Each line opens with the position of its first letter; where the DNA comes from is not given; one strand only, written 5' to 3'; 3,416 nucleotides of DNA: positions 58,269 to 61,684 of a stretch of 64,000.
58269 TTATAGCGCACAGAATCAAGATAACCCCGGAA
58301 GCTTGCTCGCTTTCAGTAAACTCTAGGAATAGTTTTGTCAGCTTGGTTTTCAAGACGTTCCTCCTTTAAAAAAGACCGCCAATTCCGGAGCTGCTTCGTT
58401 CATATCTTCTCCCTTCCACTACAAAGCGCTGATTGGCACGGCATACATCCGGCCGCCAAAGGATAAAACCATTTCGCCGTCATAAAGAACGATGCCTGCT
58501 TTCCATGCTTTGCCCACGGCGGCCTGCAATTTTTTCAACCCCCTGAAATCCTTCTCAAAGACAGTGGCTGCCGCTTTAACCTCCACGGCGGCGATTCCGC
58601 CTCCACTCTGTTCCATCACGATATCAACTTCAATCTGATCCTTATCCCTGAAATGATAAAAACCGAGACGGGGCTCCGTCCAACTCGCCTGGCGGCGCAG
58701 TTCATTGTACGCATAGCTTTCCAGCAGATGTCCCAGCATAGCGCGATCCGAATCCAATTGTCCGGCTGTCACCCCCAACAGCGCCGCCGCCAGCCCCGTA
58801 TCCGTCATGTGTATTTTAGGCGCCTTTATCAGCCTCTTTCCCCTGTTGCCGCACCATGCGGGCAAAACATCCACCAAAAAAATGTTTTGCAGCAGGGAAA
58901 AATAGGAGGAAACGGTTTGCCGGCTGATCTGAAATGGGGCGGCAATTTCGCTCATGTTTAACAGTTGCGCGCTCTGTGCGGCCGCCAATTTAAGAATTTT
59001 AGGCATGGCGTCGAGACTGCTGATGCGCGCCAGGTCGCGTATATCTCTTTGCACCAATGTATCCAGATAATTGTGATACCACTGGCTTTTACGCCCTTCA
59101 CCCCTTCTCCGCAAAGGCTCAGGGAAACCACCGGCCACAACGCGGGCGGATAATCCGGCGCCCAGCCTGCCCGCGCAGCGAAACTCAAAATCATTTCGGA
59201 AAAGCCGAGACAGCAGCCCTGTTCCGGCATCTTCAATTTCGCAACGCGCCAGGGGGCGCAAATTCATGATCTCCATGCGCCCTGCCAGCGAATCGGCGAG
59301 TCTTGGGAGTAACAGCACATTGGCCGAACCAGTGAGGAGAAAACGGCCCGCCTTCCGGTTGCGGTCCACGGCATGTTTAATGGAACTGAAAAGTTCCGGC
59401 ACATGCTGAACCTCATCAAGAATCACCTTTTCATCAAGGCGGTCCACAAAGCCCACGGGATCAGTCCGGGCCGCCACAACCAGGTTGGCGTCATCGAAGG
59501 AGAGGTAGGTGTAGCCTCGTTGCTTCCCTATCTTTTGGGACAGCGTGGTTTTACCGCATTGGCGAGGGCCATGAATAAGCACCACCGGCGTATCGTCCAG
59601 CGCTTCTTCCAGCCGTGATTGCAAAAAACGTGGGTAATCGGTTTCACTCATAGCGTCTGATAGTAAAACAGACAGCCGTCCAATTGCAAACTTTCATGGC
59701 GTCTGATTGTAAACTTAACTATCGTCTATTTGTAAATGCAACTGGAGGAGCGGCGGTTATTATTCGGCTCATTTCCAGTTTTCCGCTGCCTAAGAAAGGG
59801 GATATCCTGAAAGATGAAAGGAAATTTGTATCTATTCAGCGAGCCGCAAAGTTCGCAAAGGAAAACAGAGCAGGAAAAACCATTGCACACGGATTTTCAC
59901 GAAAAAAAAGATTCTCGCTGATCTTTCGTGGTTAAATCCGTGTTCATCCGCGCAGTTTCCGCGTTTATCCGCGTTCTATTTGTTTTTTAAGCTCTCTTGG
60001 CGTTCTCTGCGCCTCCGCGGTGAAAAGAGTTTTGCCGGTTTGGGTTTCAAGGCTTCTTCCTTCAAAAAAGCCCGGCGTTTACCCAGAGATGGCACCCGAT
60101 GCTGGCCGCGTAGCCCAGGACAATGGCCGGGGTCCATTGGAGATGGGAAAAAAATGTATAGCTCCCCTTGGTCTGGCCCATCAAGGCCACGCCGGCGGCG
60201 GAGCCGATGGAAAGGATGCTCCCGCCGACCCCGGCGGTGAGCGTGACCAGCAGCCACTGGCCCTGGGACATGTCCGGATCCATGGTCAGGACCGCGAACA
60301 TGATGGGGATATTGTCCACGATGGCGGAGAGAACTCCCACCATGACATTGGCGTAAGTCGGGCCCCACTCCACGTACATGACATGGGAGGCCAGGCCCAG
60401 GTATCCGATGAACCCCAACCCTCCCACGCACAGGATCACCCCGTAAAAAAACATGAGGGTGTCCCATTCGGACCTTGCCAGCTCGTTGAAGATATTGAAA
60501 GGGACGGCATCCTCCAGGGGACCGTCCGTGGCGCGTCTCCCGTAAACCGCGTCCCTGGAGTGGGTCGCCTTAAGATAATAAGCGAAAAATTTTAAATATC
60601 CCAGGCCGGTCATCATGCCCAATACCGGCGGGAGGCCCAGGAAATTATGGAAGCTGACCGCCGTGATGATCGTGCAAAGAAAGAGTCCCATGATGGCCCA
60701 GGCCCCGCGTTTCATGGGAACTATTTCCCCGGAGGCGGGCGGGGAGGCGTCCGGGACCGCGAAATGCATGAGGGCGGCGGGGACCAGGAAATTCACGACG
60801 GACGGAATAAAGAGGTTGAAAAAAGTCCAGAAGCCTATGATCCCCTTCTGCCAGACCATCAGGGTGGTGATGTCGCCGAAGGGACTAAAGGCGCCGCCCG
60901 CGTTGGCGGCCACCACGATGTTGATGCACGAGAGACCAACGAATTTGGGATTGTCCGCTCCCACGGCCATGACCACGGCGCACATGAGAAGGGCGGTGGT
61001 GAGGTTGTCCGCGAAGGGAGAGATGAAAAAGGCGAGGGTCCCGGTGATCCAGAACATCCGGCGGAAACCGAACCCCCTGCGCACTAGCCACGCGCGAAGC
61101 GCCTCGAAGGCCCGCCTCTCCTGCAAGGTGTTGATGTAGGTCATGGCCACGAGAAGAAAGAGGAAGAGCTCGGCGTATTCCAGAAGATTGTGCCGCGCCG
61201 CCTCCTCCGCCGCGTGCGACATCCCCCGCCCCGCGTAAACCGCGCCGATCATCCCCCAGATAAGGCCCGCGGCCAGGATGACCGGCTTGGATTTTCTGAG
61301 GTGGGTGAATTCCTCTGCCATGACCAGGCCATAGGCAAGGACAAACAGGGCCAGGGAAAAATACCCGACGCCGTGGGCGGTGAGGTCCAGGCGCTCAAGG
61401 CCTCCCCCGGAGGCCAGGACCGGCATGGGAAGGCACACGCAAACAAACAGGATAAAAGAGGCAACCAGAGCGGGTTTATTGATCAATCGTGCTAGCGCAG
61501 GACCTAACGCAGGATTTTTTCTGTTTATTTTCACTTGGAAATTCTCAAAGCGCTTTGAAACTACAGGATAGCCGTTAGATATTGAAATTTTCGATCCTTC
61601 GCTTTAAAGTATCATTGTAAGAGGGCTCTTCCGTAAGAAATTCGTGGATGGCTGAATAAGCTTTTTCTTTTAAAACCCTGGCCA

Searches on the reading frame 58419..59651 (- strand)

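Call 56: search_protein_families(library=pfam, proteins=[window:58419-59651:-], max_evalue=0.00001)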
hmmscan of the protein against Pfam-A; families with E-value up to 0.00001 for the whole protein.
window:58419-59651:- (410 aa): 2 families
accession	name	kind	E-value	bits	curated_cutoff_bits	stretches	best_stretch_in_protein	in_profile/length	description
PF13635.12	DUF4143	-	1.6e-45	155.1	28.1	1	201-360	1-159/160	Domain of unknown function (DUF4143)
PF13173.12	AAA_14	-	7.2e-27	94.4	27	1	21-138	2-127/129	AAA domain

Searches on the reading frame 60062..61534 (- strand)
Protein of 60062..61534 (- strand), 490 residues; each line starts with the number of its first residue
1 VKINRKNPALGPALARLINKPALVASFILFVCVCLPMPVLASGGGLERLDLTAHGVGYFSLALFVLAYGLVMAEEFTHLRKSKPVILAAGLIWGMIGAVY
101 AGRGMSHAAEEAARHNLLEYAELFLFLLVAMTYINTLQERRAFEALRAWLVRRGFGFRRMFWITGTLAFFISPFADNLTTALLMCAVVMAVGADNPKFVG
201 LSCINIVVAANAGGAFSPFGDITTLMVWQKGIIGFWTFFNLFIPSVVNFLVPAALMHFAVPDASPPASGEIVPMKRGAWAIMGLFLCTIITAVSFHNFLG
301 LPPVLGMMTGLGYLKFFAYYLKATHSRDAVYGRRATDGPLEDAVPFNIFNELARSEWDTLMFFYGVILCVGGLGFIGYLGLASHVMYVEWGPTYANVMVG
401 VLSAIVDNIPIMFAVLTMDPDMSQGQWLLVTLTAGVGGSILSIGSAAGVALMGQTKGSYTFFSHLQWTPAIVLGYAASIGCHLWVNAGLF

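Call 56: search_protein_families(library=pfam, proteins=[window:60062-61534:-], max_evalue=0.00001)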
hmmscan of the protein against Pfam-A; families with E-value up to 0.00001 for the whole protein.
window:60062-61534:- (490 aa): 1 family
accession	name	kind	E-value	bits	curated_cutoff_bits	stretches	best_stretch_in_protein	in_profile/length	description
PF03600.22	CitMHS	-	3.6e-31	108.9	31.9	2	84-309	14-233/336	Citrate transporter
